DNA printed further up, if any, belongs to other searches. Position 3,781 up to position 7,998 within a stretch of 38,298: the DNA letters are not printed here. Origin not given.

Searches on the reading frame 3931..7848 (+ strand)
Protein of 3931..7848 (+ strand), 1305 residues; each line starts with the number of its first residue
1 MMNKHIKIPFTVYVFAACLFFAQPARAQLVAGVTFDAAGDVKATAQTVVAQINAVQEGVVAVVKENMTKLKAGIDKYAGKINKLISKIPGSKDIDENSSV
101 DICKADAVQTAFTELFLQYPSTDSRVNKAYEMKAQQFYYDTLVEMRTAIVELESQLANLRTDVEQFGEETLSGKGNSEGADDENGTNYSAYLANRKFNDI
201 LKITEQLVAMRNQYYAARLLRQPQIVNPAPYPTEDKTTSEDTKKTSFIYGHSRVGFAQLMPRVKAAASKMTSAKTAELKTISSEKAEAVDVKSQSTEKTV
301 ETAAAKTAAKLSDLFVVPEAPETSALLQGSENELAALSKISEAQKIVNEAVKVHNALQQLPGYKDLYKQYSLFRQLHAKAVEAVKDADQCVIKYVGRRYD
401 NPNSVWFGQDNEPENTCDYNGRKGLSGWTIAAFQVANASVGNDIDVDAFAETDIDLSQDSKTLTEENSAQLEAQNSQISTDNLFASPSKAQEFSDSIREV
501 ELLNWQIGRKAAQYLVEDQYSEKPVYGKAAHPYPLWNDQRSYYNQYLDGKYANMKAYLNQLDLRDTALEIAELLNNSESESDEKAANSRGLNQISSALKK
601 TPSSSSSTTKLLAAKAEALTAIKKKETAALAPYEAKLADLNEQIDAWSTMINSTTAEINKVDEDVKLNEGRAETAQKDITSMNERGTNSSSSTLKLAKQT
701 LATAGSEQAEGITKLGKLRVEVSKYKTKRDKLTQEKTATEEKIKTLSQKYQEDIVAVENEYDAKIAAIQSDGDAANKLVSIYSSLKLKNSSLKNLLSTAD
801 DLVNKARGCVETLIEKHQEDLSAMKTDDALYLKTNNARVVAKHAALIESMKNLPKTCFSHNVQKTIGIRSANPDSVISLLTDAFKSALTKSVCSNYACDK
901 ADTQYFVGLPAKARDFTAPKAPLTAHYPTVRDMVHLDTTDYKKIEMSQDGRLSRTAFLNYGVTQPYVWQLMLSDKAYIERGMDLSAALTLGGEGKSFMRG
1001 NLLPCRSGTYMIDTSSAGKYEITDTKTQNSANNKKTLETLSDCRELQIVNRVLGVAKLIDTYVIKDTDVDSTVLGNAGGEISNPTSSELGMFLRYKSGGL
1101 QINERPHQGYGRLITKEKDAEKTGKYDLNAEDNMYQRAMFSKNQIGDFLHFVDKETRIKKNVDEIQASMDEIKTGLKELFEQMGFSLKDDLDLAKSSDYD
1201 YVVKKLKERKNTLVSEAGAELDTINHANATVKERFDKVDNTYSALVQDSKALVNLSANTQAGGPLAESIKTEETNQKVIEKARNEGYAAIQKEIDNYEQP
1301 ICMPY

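Call 5: search_protein_families(library=pfam, proteins=[window:3931-7848:+], max_evalue=0.01)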
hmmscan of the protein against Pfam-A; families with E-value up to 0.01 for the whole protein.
window:3931-7848:+ (1305 aa): 0 families

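Call 32: search_protein_families(library=ncbifam, proteins=[window:3931-7848:+], max_evalue=0.01)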
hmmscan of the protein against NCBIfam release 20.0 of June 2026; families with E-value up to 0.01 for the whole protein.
window:3931-7848:+ (1305 aa): 1 family
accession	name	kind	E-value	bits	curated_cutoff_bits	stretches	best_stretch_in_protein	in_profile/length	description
TIGR02168.1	SMC_prok_B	equivalog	7.4e-05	20.7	567.35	1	560-798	704-949/1181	chromosome segregation protein SMC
